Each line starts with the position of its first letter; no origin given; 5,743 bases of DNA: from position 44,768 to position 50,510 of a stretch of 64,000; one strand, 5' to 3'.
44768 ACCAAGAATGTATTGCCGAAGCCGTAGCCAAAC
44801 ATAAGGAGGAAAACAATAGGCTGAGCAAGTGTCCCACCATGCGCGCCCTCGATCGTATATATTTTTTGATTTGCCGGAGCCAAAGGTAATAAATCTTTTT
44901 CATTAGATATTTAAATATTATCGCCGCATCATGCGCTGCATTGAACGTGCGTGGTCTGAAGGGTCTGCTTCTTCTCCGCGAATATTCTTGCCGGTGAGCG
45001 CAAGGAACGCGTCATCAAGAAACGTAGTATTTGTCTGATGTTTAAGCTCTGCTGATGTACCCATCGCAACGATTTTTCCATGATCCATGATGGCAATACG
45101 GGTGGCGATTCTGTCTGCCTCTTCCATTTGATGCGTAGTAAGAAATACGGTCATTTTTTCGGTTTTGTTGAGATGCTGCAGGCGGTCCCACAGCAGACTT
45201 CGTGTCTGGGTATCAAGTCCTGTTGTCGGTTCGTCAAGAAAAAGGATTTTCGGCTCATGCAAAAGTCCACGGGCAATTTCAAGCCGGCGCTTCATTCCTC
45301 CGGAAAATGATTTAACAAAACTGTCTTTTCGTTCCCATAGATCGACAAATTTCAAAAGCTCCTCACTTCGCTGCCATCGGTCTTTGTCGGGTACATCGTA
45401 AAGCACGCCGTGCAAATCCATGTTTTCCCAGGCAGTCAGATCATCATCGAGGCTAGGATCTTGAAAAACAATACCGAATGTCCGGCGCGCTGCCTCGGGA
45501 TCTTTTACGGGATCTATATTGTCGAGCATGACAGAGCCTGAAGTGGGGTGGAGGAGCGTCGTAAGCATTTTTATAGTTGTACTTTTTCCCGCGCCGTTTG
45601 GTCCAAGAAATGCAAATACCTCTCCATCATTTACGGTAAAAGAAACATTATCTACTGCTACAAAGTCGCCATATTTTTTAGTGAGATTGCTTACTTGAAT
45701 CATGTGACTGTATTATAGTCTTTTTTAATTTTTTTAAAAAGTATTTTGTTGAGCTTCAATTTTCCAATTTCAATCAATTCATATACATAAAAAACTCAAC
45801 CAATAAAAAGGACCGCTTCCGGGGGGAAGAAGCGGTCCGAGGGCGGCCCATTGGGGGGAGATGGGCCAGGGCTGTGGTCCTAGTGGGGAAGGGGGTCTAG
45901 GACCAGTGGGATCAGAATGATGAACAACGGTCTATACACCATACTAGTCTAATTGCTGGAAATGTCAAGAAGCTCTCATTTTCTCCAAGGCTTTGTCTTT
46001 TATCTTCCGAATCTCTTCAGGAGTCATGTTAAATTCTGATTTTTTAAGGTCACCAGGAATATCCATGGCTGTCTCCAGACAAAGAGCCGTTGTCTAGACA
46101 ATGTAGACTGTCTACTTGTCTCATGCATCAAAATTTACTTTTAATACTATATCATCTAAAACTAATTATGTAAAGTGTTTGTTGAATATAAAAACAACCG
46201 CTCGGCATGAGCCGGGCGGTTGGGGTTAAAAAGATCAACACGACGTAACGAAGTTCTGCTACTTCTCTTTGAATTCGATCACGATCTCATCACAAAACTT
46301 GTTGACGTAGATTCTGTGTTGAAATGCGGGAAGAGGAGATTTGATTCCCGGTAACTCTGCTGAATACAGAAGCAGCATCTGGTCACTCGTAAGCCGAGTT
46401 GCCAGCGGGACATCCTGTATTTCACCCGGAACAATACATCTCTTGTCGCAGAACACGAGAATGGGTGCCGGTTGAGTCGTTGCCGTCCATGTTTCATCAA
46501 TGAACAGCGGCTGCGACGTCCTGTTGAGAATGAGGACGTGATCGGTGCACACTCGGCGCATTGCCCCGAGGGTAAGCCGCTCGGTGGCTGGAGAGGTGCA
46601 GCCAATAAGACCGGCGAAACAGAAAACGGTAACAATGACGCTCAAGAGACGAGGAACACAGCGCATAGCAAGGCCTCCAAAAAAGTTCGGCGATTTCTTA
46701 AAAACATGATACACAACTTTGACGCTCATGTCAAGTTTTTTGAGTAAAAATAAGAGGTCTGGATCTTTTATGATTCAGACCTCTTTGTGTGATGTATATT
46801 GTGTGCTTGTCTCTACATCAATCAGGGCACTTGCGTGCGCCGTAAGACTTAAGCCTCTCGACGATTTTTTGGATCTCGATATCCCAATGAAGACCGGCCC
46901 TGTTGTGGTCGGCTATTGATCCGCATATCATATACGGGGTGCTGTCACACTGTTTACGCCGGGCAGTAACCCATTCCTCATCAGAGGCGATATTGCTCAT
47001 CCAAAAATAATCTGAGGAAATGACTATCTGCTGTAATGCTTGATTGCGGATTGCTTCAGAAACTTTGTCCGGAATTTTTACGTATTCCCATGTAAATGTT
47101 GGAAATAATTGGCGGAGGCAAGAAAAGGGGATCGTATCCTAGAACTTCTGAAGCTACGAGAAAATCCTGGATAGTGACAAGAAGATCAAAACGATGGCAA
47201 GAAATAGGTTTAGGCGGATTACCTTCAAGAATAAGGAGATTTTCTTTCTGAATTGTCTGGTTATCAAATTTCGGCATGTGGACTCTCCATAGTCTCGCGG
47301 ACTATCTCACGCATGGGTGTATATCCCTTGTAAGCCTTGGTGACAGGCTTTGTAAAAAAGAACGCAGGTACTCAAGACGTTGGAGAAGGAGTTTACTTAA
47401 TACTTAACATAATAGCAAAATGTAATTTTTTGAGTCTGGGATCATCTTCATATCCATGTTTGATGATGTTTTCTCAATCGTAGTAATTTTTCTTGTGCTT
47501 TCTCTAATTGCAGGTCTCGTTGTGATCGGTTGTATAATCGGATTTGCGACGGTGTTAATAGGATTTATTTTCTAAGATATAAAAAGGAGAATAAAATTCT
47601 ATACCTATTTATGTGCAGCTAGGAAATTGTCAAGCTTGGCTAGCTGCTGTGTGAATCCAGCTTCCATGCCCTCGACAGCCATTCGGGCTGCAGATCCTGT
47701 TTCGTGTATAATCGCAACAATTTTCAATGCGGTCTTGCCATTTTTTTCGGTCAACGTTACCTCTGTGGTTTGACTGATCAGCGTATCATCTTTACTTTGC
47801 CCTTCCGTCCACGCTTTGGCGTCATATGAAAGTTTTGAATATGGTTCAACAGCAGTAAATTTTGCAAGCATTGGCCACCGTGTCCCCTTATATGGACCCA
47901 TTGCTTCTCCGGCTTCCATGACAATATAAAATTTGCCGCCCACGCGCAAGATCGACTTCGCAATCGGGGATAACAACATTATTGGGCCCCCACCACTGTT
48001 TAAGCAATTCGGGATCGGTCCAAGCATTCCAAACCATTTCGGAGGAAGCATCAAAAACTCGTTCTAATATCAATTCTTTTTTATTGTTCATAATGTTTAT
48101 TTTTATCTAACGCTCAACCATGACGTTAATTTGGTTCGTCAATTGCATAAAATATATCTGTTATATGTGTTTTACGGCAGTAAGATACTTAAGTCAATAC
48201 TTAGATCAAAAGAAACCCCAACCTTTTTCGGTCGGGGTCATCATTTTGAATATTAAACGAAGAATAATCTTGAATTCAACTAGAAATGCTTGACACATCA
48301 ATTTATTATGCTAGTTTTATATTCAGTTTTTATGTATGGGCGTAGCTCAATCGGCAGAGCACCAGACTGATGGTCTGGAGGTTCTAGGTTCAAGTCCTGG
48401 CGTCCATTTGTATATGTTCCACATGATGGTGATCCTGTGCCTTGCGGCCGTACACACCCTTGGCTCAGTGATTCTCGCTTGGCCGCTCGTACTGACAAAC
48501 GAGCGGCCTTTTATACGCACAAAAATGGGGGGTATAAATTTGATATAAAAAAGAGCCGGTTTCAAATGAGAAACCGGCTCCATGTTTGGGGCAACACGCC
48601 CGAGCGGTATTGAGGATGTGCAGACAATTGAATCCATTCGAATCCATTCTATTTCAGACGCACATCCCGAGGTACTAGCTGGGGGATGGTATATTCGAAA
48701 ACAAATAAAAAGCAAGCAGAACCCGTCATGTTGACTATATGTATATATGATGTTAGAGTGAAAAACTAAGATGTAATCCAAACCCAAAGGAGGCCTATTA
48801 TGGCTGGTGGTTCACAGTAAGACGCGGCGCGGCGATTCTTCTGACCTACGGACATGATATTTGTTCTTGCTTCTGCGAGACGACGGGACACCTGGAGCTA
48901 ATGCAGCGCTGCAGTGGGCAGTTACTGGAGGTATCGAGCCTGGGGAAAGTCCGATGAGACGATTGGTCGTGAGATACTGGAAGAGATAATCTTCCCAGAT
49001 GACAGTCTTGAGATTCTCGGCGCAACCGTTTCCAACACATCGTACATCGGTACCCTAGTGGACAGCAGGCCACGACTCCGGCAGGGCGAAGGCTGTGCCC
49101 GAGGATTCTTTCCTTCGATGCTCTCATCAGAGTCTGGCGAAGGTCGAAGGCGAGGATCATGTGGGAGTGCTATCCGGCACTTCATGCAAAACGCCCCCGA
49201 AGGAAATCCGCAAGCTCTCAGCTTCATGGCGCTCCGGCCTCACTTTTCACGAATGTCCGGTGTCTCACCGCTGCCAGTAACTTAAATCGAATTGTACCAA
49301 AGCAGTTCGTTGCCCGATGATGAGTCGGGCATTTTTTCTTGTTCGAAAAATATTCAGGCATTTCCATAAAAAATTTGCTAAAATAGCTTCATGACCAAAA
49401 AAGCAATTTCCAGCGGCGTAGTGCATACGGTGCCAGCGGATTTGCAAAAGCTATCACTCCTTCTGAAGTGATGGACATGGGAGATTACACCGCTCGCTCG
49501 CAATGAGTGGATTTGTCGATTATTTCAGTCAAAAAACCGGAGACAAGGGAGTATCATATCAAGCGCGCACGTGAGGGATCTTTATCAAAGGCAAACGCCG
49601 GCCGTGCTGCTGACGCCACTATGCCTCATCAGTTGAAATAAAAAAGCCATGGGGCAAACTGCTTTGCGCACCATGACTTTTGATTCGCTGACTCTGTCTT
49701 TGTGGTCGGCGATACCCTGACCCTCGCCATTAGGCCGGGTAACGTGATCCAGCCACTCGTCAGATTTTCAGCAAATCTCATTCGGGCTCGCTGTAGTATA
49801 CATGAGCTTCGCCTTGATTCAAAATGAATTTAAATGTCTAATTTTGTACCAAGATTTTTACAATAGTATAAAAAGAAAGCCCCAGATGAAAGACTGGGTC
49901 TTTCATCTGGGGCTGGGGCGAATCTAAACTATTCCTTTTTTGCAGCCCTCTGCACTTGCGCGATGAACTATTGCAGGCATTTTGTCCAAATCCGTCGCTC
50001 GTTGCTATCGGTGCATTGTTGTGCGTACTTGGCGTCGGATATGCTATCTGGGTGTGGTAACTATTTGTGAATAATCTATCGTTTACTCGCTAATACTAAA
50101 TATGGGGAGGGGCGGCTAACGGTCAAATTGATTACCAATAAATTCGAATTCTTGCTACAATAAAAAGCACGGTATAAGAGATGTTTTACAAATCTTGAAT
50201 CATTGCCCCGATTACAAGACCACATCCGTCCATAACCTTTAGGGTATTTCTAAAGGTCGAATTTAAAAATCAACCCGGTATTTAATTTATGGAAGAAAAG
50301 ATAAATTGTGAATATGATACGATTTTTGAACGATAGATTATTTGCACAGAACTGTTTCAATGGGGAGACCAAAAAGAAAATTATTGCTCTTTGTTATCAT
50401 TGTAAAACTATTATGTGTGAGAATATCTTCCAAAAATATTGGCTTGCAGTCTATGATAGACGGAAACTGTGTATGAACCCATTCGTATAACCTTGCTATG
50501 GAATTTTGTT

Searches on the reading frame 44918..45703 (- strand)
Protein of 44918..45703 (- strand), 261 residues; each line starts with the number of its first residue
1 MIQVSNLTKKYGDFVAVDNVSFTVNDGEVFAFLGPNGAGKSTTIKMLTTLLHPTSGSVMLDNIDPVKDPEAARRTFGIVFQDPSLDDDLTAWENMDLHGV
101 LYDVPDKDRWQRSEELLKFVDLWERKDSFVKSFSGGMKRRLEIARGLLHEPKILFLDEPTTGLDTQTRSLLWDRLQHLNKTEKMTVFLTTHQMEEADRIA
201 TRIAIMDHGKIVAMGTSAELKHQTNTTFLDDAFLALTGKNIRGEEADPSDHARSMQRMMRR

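Call 12: find_encoding_contigs(protein=window:44918-45703:-, flank=6000, max_places=10)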
Protein window:44918-45703:- (261 aa): no gene with exactly this product is on record in the collection.

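Call 15: search_protein_families(library=pfam, proteins=[window:44918-45703:-], max_evalue=0.01)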
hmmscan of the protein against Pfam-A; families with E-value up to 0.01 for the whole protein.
window:44918-45703:- (261 aa): 9 families
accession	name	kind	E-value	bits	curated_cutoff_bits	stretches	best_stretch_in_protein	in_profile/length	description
PF00005.33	ABC_tran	-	6e-37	127.7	25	1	18-161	2-137/137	ABC transporter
PF13304.12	AAA_21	-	5.3e-10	40.3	27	1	133-194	238-301/304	AAA domain, putative AbiEii toxin, Type IV TA system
PF13175.12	AAA_15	-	3.2e-06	27.4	32.1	0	151-191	329-369/374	AAA ATPase domain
PF13555.12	AAA_29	-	0.00011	22.3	27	1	19-55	14-50/61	P-loop containing region of AAA domain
PF13476.12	AAA_23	-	0.0018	19.4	27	1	18-51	11-43/201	AAA domain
PF02463.25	SMC_N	-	0.0029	17.5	40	0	153-199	161-208/220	RecF/RecN/SMC N terminal domain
PF13514.12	AAA_27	-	0.003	17.6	22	1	9-52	9-51/206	AAA domain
PF00004.35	AAA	-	0.0054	17.6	21.2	0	32-50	3-21/131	ATPase family associated with various cellular activities (AAA)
PF10686.14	YAcAr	-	0.0061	16.8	28.2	0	163-205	9-50/66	YspA, cpYpsA-related SLOG family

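Call 16: find_related_loci(query=window:44918-45703:-, collection=genome_contigs, flank=6000)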
Query window:44918-45703:- (261 aa) in genome_contigs; peptide patterns used: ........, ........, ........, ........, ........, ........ (x = any residue, [..] = any of these).
598 stretches matched a pattern (row limit reached: there are more); 561 encode a relative of the query (tblastn E <= 1e-3); the best 80 are kept; 80 distinct loci.
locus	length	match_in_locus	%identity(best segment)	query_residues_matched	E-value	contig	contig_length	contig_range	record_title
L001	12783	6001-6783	83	1-261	2e-148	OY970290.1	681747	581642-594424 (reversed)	MAG: uncultured bacterium isolate MFD00082.bin.c.8 genome assembly, chromosome: 1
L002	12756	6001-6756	83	1-252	2e-139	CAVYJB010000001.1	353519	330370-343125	MAG: uncultured bacterium isolate MFD01476.bin.1.98 genome assembly, contig: contig_23397, whole genome shotgun sequence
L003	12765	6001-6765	80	1-255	2e-138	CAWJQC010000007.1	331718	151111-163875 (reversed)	MAG: uncultured bacterium isolate MFD03726.bin.1.80 genome assembly, contig: contig_57801, whole genome shotgun sequence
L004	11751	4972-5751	79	1-260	2e-138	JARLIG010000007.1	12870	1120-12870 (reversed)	MAG: Candidatus Paceibacterota bacterium isolate MAG_BO118 MetaBAT2_Bin_118_Oxic_k141_645937, whole genome shotgun seque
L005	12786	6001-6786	80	1-261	7e-138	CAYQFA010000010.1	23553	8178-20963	MAG TPA_asm: uncultured Candidatus Saccharibacteria bacterium isolate binchicken_co3_503 genome assembly, contig: NODE_6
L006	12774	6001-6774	79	1-258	7e-138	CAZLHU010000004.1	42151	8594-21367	MAG TPA_asm: uncultured Candidatus Saccharibacteria bacterium isolate binchicken_co3_595 genome assembly, contig: NODE_2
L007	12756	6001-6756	81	1-252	9e-136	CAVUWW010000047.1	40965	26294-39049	MAG: uncultured bacterium isolate MFD01112.bin.2.16 genome assembly, contig: contig_7846, whole genome shotgun sequence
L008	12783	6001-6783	76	1-261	3e-135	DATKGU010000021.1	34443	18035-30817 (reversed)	MAG TPA_asm: Candidatus Paceibacterota bacterium isolate SMAG_U14559 k141_39955, whole genome shotgun sequence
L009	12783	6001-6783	75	1-261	1e-134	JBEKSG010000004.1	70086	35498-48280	MAG: Minisyncoccia bacterium isolate SPRUCE 529 SPRUCE_529_4, whole genome shotgun sequence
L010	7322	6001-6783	77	1-261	1e-133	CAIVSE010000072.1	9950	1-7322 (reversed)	Candidatus Doudnabacteria bacterium isolate MJ-time_bin-3275 genome assembly, contig: bin-3275:72/93, whole genome shotg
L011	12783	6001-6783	71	1-261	3e-128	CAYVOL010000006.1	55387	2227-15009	MAG TPA_asm: uncultured Candidatus Saccharibacteria bacterium isolate SRP093762_co1_174 genome assembly, contig: NODE_35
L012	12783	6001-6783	72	1-261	5e-126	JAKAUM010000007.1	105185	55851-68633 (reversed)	MAG: bacterium isolate YP3.bin32 NODE_207_length_105185_cov_6.34203, whole genome shotgun sequence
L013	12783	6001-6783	69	1-261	4e-118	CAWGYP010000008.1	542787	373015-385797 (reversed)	MAG: uncultured Acidobacteriaceae bacterium isolate MFD01716.bin.1.166 genome assembly, contig: contig_30716, whole geno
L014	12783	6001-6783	68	1-261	3e-118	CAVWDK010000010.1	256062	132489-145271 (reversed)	MAG: uncultured Acidobacteriaceae bacterium isolate MFD09286.bin.2.19 genome assembly, contig: contig_79302, whole genom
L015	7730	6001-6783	69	1-261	2e-118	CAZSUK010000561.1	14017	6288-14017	MAG TPA_asm: uncultured Acidobacteriaceae bacterium isolate binchicken_co131_314 genome assembly, contig: k141_502200, w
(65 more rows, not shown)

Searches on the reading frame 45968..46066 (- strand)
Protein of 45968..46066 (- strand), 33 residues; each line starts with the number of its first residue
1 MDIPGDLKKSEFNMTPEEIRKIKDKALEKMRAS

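Call 26: search_protein_families(library=pfam, proteins=[window:45968-46066:-], max_evalue=10)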
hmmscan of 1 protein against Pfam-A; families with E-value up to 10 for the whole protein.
seq(33 aa): 1 family
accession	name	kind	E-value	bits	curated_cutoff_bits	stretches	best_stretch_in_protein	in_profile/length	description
PF04545.22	Sigma70_r4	-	0.018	15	24.1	1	11-32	29-50/50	Sigma-70, region 4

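Call 62: search_protein_representatives(protein=window:45968-46066:-)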
Query: 33 residues. Proteins with E-value up to 0.001 (for the whole library): 1; up to 1e-10: 0; up to 1e-30: 0. The best 1 are listed.
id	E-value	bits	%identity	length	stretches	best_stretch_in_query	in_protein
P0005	2.8e-06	41.5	44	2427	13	8-32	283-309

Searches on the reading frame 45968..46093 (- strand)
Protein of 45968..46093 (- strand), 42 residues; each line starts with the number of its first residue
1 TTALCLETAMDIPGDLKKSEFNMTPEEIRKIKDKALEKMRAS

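Call 56: find_homologous_proteins(query=window:45968-46093:-, max_evalue=10)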
Query seq(42 aa): no candidate shares three 5-residue words with the query. No homologue found.

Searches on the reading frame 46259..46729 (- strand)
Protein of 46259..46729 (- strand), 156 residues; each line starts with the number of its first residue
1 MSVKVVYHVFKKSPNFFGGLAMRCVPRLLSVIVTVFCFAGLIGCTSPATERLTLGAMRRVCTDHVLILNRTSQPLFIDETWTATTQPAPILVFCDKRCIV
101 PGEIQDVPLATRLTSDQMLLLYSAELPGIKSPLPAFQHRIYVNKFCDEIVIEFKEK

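Call 15: search_protein_families(library=pfam, proteins=[window:46259-46729:-], max_evalue=0.01)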
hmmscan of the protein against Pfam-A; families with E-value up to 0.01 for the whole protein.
window:46259-46729:- (156 aa): 0 families

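Call 18: find_homologous_proteins(query=window:46259-46729:-, max_evalue=0.001)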
Query window:46259-46729:- (156 aa): 1 proteins with E <= 0.001 among 26 candidates.
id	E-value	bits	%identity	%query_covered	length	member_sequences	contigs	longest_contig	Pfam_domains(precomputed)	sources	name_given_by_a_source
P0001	2.3e-100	351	100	100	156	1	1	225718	-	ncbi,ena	-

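Call 19: find_encoding_contigs(protein=P0001, flank=3000, max_places=5)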
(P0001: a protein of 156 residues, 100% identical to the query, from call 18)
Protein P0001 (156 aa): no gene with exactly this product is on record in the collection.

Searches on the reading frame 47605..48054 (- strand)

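Call 15: search_protein_families(library=pfam, proteins=[window:47605-48054:-], max_evalue=0.01)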
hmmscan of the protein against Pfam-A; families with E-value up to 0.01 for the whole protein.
window:47605-48054:- (149 aa): 1 family
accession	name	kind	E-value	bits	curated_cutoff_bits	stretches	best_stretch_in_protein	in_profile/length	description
PF08327.17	AHSA1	-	4.2e-10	40.4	22.1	1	33-145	27-124/125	Activator of Hsp90 ATPase homolog 1-like protein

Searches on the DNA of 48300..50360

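Call 41: search_with_rna_model(model_id=R1, source=window, start=48300, end=48900, filters=off, max_evalue=1, show_alignments=3)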
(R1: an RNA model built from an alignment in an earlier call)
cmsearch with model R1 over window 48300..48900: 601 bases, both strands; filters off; matches with E-value up to 1: 3.
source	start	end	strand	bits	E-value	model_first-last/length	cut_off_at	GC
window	48546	48633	-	20.7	4.1e-07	1-110/110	no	0.48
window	48474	48587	+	11.3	0.00053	1-110/110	no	0.45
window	48481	48508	-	7.4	0.011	76-102/110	no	0.68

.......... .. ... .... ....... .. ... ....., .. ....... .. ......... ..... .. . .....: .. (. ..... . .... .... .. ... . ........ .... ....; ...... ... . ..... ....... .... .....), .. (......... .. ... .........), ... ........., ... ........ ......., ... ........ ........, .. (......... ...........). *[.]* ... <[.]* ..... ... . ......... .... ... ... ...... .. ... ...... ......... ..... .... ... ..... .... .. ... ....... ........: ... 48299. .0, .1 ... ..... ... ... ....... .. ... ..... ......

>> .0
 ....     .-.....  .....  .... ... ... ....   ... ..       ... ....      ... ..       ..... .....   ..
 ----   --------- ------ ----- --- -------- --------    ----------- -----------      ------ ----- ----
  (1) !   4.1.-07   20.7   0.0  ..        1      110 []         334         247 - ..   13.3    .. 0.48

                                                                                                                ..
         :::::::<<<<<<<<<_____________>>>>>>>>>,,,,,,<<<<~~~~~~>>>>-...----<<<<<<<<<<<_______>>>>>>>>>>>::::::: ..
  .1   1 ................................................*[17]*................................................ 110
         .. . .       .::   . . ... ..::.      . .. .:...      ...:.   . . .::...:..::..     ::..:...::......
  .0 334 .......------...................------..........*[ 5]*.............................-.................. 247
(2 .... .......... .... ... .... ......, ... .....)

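Call 54: search_rna_families(source=window, start=48380, end=50360, threshold=evalue, max_evalue=0.5)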
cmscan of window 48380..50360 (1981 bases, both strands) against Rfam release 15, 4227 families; matches with E-value up to 0.5: 7.
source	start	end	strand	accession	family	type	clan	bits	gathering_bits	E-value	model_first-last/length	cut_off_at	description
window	49868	49948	-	RF02371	PyrG_leader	Cis-reg; leader;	-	32.8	65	0.053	1-78/78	no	PyrG leader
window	49815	49915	+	RF02432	SpF25_sRNA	Gene; sRNA;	-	26.8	48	0.12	1-102/102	no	Streptococcus sRNA SpF25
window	49846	49919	-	RF04348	Plastid-psbM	Cis-reg;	-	26.6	52.7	0.47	1-79/79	no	Plastid-psbM 3UTR RNA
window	49873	49925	+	RF04208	MIR8742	Gene; miRNA;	-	21.6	130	0.17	1-131/131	no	MIR8742 microRNA precursor family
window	48539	48612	-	RF00519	suhB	Gene; sRNA;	CL00108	21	41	0.2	1-77/77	no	Makes More Granules Regulator RNA (mmgR)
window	49276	49295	+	RF01072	TMV_UPD-PK3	Cis-reg;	-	18.2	34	0.19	1-31/31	no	Pseudoknot of upstream pseudoknot domain (UPD) of the 3'UTR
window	48510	48655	-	RF02634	EF3314_EF3315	Gene; sRNA;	-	17.5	100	0.44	1-141/141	no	Enterococcus sRNA EF3314_EF3315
